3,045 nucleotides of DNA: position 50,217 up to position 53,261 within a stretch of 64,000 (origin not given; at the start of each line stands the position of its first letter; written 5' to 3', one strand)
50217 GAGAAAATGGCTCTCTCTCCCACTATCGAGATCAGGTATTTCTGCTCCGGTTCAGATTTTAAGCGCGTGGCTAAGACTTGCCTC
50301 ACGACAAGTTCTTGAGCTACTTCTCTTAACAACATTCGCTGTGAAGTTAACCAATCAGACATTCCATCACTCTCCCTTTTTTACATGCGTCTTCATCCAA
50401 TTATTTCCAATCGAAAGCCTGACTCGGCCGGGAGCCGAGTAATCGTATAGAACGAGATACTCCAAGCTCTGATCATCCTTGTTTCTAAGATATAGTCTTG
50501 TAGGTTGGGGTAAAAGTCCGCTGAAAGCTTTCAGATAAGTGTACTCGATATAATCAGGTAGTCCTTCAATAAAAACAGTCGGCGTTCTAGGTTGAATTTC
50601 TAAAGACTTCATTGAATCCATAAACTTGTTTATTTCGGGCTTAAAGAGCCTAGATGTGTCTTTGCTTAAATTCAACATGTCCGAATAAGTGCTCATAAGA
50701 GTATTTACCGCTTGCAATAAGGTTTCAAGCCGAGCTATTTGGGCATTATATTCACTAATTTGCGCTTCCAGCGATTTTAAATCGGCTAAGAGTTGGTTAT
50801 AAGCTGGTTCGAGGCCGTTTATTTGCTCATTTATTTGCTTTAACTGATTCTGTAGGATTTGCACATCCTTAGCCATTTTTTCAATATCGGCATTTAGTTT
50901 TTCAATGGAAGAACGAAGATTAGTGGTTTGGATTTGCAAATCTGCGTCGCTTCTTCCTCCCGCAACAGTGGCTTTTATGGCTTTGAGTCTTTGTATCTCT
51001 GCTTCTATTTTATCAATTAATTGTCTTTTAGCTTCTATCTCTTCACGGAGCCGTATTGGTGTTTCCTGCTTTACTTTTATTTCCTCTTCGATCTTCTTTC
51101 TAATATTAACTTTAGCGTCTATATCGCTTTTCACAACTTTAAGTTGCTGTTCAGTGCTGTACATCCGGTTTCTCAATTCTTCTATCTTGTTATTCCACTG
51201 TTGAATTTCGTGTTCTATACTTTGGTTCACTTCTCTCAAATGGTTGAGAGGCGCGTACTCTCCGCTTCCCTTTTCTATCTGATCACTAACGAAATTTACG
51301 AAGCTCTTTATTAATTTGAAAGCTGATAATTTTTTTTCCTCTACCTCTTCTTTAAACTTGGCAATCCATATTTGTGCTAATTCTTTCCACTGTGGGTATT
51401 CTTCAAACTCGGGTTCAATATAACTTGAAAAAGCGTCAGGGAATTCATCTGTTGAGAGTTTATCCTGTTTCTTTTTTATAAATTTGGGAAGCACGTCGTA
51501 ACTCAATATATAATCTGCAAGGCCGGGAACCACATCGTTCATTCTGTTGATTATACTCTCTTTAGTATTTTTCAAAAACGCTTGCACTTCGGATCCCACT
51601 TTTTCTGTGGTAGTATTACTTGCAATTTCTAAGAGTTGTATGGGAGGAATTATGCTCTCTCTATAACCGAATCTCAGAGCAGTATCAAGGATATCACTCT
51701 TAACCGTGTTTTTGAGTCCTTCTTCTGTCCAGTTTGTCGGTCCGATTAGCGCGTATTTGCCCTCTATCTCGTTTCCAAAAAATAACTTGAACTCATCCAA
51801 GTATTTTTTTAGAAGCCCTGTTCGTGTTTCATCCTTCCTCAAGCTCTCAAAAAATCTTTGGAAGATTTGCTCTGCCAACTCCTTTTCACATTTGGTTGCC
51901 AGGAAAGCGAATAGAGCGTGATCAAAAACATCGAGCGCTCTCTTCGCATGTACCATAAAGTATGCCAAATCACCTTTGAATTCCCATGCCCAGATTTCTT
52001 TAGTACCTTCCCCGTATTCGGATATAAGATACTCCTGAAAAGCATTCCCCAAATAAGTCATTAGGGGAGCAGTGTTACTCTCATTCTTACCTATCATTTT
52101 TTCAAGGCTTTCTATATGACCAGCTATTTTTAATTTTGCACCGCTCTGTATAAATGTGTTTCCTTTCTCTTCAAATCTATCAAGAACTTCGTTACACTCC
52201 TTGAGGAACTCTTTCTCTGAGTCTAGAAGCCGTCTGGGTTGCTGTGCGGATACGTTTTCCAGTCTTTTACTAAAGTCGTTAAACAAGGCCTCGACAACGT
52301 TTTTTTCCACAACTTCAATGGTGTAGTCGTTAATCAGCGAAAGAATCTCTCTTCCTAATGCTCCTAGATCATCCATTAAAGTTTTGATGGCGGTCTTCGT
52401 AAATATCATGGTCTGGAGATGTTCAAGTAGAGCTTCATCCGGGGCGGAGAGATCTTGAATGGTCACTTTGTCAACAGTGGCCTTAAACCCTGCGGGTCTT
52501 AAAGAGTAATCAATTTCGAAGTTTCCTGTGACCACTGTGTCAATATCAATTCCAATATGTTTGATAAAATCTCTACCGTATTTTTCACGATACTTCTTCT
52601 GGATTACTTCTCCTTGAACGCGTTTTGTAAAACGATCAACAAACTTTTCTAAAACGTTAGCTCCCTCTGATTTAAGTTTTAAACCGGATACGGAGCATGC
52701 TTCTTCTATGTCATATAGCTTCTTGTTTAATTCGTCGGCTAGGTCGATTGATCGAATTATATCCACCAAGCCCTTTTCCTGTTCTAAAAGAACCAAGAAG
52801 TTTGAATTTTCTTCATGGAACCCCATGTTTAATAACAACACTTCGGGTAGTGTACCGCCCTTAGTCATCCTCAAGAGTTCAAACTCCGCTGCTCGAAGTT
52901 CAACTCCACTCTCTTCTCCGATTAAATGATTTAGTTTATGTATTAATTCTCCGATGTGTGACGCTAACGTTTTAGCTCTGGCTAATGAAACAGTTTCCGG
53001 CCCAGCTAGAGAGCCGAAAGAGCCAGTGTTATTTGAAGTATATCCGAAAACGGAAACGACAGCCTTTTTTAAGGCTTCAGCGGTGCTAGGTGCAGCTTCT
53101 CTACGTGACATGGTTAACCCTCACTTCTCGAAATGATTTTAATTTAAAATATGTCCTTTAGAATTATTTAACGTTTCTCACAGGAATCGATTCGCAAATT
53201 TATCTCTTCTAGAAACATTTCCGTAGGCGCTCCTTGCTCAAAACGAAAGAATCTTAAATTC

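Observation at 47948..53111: Operon of two giant ORFans (914 aa and 804 aa): coiled coil plus zinc knuckle, no enzymatic motif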

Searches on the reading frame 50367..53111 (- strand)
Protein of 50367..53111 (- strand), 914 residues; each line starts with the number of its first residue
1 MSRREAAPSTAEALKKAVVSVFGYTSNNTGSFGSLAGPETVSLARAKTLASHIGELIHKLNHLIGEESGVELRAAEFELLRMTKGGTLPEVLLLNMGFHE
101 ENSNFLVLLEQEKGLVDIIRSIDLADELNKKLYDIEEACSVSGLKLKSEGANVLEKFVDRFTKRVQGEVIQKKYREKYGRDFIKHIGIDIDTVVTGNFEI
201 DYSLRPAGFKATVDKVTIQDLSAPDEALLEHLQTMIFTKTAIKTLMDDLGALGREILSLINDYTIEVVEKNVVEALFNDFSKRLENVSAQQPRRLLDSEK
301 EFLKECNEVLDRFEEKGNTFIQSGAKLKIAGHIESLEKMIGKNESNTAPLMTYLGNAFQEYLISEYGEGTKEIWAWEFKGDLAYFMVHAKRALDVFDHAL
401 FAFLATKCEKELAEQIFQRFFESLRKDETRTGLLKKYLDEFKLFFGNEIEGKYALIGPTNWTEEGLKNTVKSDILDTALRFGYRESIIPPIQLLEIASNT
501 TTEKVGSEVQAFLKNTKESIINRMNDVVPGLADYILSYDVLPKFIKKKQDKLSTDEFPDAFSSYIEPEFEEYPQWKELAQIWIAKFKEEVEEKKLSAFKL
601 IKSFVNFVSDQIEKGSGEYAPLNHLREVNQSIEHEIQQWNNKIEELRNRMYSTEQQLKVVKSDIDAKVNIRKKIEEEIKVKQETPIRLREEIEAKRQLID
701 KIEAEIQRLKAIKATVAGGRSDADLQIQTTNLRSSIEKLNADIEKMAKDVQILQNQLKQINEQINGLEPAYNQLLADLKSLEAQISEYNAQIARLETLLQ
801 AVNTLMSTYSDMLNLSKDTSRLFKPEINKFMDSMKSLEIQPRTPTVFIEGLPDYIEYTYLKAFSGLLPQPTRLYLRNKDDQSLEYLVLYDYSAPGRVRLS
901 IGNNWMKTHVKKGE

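Call 3: search_protein_families(library=pfam, proteins=[window:50367-53111:-], max_evalue=1)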
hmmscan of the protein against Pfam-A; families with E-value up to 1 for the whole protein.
window:50367-53111:- (914 aa): 47 families (the best 25 are shown)
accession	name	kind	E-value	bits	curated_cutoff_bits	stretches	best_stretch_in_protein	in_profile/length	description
PF11559.13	ADIP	-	3.5e-06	27.6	34.3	1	729-804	54-129/151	Afadin- and alpha -actinin-Binding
PF04108.17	ATG17_like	-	2.6e-05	24.3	43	1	623-835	112-292/355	Autophagy protein ATG17-like domain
PF13870.11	CCDC113_CCDC96_CC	-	9.2e-05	22.7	31.6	1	725-834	47-151/177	CCDC113/CCDC96, coiled-coil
PF17078.10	SHE3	-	0.00015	22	30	1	724-838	70-182/228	SWI5-dependent HO expression protein 3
PF23991.1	DUF7310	-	0.00049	21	40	1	767-806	22-60/83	Coiled-coil region of unknown function (DUF7310)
PF07889.17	DUF1664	-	0.0014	19.1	34.6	2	729-796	54-121/124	Protein of unknown function (DUF1664)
PF10473.14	CENP-F_leu_zip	-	0.0015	19.1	34.5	0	621-678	74-124/140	Leucine-rich repeats of kinetochore protein Cenp-F/LEK1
PF11932.13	DUF3450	-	0.0018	18.1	32.6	1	735-813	31-109/241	Protein of unknown function (DUF3450)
PF05667.16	CCDC22_CC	-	0.0019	17.8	39.2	1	593-786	171-369/477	CCDC22 protein coiled-coil region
PF08614.16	ATG16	-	0.004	17.8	33.7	1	727-809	74-156/200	Autophagy protein 16 (ATG16)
PF06419.17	COG6_N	-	0.0045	17.6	27.4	2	730-803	14-88/114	Conserved oligomeric complex COG6, N-terminal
PF06009.19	Laminin_II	-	0.0051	17.3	33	2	722-794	19-94/138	Laminin Domain II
PF25762.1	HAUS1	-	0.0053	17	40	1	727-822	121-217/236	HAUS augmin-like complex subunit 1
PF13166.12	AAA_13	-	0.0071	15.5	36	2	729-815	392-479/713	AAA domain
PF13851.11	GAS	-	0.0077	16.1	32.3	1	727-811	20-103/200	Growth-arrest specific micro-tubule binding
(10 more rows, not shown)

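Call 4: search_protein_families(library=ncbifam, proteins=[window:50367-53111:-], max_evalue=1)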
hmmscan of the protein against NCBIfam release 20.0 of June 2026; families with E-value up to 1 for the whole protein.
window:50367-53111:- (914 aa): 35 families (the best 25 are shown)
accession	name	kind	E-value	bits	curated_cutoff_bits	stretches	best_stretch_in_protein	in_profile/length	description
TIGR02169.1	SMC_prok_A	equivalog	2.2e-09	35.6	729.4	1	583-811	254-477/1165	chromosome segregation protein SMC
NF045487.1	ASRP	equivalog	3.3e-08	32.6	300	2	656-811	129-284/593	archaea-specific SMC-related protein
TIGR02168.1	SMC_prok_B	equivalog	7.1e-08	30.7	567.35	1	623-831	284-490/1181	chromosome segregation protein SMC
NF002572.0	PRK02224.1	equivalog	1.5e-07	30.1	1087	1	585-840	191-434/888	DNA double-strand break repair ATPase Rad50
TIGR04523.1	Mplasa_alph_rch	subfamily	2e-05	22.8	270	1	623-827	352-563/745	helix-rich protein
NF041035.1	Rad50_Halo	equivalog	9.5e-05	20.9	1000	1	626-797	186-349/883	DNA double-strand break repair ATPase Rad50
NF052504.1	sll1863_fam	domain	0.00013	22.1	35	1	751-835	7-82/93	sll1863 family stress response protein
NF040788.1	S-lay_SlaB_Mtsph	equivalog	0.00028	19.9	700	1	712-812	284-376/416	S-layer protein SlaB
NF045622.1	Npun_F5560_fam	hypoth_equivalog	0.00031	20.8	125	1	687-787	6-100/156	Npun_F5560 family protein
NF047515.1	SpiroCoCo_C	equivalog_domain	0.00046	19.5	125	1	632-837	2-199/313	SpiroCoCo family coiled-coil protein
NF053563.1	Rkd4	equivalog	0.00068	17.9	860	1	737-821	311-395/747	arcadin-4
NF043058.1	T4SS_LegC2C7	subfamily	0.00096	18.2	350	1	637-833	93-274/348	LegC2/C7 family Dot/Icm T4SS effector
NF006542.0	PRK09039.1-1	equivalog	0.0011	18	388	1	688-815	44-165/627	peptidoglycan -binding protein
TIGR03007.1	pepcterm_ChnLen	equivalog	0.0012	17.2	278.85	1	634-812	190-360/498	XrtA system polysaccharide chain length determinant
TIGR04320.1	Surf_Exclu_PgrA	domain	0.0037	16.6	70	2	727-810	248-332/360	SEC10/PgrA surface exclusion domain-containing protein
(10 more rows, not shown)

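Call 5: search_protein_families(library=padloc, proteins=[window:50367-53111:-], max_evalue=1)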
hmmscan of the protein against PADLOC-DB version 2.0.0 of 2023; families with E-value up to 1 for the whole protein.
window:50367-53111:- (914 aa): 28 families (the best 25 are shown)
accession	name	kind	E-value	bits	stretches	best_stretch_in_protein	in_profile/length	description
PDLC03924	MkoC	-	2e-08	30.8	1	573-832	338-588/1136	-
PDLC03865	LmuB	-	6.1e-07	26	1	583-829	553-817/1007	-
PDLC03863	LmuB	-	2.7e-06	24.4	2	684-806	200-313/610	-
PDLC03868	LmuB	-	7.2e-06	22.6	1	619-799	296-482/1035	-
PDLC00580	JetC3|JetC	-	9.1e-06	22.2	1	623-828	245-454/1068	DUF3584 domain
PDLC00581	JetC3|JetC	-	9.9e-06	21.6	1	629-812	742-920/1473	DUF3584 domain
PDLC00551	JetC2|JetC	-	2.1e-05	20.5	1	627-807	741-919/1365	DUF3584 domain; MukB-like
PDLC00582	JetC3|JetC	-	2.2e-05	20.5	1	622-811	793-982/1472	DUF3584 domain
PDLC02730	PbeC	-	2.3e-05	21.4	1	669-829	380-535/651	PbeC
PDLC00254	LmuB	-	0.00013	18.8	1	588-822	196-431/563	AAA ATPase domain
PDLC03859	LmuB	-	0.00015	19.1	1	547-819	204-487/611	-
PDLC02668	DndD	-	0.00016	18.8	1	594-815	294-509/659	DndD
PDLC02740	PbeC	-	0.00059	16.8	1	625-808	314-496/648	PbeC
PDLC03862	LmuB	-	0.00093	15.6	1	703-815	203-317/643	-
PDLC00553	JetC2|JetC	-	0.002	14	1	631-807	749-927/1361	DUF3584 domain; MukB-like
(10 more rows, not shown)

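Call 6: find_homologous_proteins(query=window:50367-53111:-, max_evalue=0.001)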
Query window:50367-53111:- (914 aa): 16 proteins with E <= 0.001 among 8000 candidates.
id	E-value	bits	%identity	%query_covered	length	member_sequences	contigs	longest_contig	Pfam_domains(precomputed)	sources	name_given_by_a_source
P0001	0.0e+0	1639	81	100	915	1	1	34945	PF08614.17,PF24161.2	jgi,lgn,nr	nr:hypothetical protein [Candidatus Freyarchaeota archaeon]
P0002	0.0e+0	1556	79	100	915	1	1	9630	PF24161.2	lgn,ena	-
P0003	0.0e+0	1536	76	100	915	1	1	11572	PF24161.2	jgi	jgi:predicted nucleic acid-binding Zn-ribbon protein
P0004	0.0e+0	1513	76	100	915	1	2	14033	PF24161.2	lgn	-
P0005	0.0e+0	1502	74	100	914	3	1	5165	PF07889.18,PF24161.2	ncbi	-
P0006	0.0e+0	1482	73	100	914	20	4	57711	-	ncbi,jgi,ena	ncbi:MAG: hypothetical protein ACTSP1_03490 [Candidatus Freyarchaeota archaeon]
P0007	0.0e+0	1475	73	100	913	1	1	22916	PF24161.2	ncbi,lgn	-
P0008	0.0e+0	1456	73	100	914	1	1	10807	PF05667.17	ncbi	ncbi:MAG: hypothetical protein QXO71_01465 [Candidatus Jordarchaeaceae archaeon]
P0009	0.0e+0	1437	70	100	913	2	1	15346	PF07889.18,PF24161.2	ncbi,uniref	ncbi:MAG: hypothetical protein ACUVXA_05840 [Candidatus Jordarchaeum sp.]|uniref:hypothetical protei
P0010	0.0e+0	1380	69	100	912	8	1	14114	PF24161.2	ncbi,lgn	-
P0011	0.0e+0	1308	100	65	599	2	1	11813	-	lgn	-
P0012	5.5e-127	444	32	100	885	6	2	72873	-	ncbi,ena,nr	ncbi:MAG: hypothetical protein ACTSXC_01755 [Candidatus Freyarchaeota archaeon]|nr:hypothetical prot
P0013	1.6e-124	435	32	99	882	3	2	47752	-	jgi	-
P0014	5.9e-124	434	33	99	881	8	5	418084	-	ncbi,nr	ncbi:MAG: hypothetical protein QXN15_07750 [Candidatus Jordarchaeales archaeon]|nr:hypothetical prot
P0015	7.8e-118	413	32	99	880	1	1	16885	-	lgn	-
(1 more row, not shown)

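Call 13: find_encoding_contigs(protein=P0014, flank=10000, max_places=3)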
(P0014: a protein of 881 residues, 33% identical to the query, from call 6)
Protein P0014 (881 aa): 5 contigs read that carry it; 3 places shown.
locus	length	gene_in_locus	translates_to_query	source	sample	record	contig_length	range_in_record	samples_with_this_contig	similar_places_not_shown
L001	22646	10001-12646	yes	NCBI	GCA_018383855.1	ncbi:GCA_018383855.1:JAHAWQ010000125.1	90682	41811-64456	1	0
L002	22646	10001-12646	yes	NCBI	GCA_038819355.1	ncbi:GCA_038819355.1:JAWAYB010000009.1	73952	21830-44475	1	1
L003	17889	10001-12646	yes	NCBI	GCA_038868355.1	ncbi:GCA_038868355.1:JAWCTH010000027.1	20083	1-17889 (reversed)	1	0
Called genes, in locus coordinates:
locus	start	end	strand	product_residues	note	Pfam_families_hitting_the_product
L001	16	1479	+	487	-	PF04587:ADP_PFK_GK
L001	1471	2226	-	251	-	PF09754:PAC2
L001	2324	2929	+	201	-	PF02223:Thymidylate_kin, PF13521:AAA_28 (weak)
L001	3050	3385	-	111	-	PF03259:Robl_LC7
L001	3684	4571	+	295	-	PF00557:Peptidase_M24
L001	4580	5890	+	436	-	PF00753:Lactamase_B, PF12706:Lactamase_B_2, PF16661:Lactamase_B_6 (weak), PF10996:Beta-Casp, PF07521:RMMBL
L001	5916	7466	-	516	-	PF00587:tRNA-synt_2b, PF03129:HGTP_anticodon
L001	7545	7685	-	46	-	PF03604:Zn_ribbon_RPAB4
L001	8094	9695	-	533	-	PF02310:B12-binding (faint), PF04055:Radical_SAM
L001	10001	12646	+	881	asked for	-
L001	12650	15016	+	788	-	-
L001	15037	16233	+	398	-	PF02985:HEAT (faint), PF12755:Vac14_Fab1_bd (faint), PF13513:HEAT_EZ (faint), PF01602:Adaptin_N (weak), PF23227:HEAT_MROH2B_C (weak), PF12717:Cnd1 (weak), PF25786:HEAT_GCN1_C (weak), PF13646:HEAT_2 (weak), +7 more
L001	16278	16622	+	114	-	-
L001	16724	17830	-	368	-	PF00155:Aminotran_1_2 (weak), PF00266:Aminotran_5, PF01041:DegT_DnrJ_EryC1 (weak), PF01053:Cys_Met_Meta_PP (weak), PF01212:Beta_elim_lyase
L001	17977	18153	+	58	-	PF07754:Ribosomal_aS21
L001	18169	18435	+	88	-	PF00736:EF1_GNE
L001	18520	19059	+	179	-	PF02552:CO_dh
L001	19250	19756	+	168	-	PF01251:Ribosomal_S7e (faint), PF13184:KH_NusA_1st (weak)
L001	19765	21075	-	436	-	PF01336:tRNA_anti-codon, PF00152:tRNA-synt_2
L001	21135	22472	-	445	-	PF01142:TruD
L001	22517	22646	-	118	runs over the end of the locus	PF01981:PTH2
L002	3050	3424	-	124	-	PF03259:Robl_LC7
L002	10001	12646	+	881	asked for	-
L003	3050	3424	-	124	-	PF03259:Robl_LC7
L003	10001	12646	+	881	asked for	-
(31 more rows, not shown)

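Call 15: find_encoding_contigs(protein=P0006, flank=10000, max_places=2)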
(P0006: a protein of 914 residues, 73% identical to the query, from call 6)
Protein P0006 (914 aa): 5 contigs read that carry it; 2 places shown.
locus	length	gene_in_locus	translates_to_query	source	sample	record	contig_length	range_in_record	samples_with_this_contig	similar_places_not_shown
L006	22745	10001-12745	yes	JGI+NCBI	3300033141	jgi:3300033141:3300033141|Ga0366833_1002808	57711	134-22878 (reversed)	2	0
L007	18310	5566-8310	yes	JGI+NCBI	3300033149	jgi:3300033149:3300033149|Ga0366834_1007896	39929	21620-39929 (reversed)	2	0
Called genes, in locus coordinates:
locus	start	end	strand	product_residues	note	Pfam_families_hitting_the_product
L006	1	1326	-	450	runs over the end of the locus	PF02878:PGM_PMM_I, PF02879:PGM_PMM_II, PF02880:PGM_PMM_III, PF00408:PGM_PMM_IV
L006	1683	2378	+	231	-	-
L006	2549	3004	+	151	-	-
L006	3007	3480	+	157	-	-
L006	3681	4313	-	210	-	-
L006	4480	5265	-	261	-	PF01895:PhoU (faint)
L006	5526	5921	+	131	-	PF01984:dsDNA_bind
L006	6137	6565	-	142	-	PF00293:NUDIX, PF14815:NUDIX_4 (weak)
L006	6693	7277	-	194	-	PF01966:HD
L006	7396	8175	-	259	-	PF01810:LysE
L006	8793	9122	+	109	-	-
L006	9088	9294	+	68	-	PF10049:DUF2283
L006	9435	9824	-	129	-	PF12773:DZR (weak), PF24460:DUF7575 (faint), PF13240:Zn_Ribbon_1, PF13248:Zn_ribbon_3 (weak)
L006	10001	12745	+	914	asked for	-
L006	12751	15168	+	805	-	-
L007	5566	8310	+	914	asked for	-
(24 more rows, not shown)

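Call 24: predict_structure(alignment_id=A1)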
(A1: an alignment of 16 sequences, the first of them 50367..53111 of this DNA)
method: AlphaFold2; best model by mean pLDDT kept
length: 914 residues; sequences in the alignment: 16
mean_pLDDT: 74.4   pTM: 0.61
mean pLDDT of the five models: 74.4, 66.8, 65.9, 62.3, 62.2
residues with pLDDT >= 90: 90; 70-90: 535; 50-70: 211; < 50: 78
segments of 3 or more residues with pLDDT < 50: 1-21, 35-41, 81-89, 99-104, 106-117, 169-181, 715-720, 911-914
pLDDT, mean of each block of 10 residues (from residue 1): 28 34 58 48 60 70 67 70 42 58 46 45 67 79 78 74 57 43 57 66 62 64 70 61 68 70 63 85 84 86 89 87 84 83 62 84 72 78 79 83 88 90 69 80 80 64 84 83 65 87 85 92 85 77 81 88 85 84 89 80 82 82 91 94 92 89 87 84 75 76 68 47 67 77 80 85 86 90 92 93 92 80 81 82 85 74 61 76 78 67 72 40
secondary structure, 60 per line:
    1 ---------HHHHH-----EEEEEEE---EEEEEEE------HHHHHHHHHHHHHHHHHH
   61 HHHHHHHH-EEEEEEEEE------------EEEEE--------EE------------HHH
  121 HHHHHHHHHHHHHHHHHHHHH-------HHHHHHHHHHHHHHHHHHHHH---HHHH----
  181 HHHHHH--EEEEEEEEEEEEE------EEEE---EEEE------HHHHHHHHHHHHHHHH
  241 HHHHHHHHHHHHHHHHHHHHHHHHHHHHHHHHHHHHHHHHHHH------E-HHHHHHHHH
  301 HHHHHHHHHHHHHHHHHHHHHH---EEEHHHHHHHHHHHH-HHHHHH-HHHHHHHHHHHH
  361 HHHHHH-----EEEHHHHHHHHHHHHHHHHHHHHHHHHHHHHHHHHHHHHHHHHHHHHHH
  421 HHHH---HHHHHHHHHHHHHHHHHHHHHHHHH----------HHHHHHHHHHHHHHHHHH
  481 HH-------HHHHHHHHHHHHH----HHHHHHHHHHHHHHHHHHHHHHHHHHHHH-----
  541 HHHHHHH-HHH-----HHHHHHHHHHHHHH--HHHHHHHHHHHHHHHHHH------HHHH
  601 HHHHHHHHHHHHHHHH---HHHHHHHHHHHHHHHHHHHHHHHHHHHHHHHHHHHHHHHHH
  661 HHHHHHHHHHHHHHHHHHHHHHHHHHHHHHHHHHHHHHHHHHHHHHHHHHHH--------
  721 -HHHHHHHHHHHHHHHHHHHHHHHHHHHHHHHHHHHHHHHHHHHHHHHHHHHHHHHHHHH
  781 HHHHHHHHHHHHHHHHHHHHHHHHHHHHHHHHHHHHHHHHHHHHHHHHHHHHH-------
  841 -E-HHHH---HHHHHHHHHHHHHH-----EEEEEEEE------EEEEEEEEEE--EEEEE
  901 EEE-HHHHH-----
elements in order (helices of 4 or more, strands of 3 or more residues): H10-14 E20-26 E30-36 H43-68 E70-78 E91-95 H118-141 H149-169 H173-176 H181-186 E189-201 E208-211 E215-218 H225-283 H292-322 E326-328 H329-340 H342-347 H349-366 E372-374 H375-424 H428-452 H463-482 H490-502 H507-535 H541-547 H557-570 H573-590 H597-616 H620-712 H722-833 H844-847 H851-864 E870-877 E884-893 E896-903 H905-909
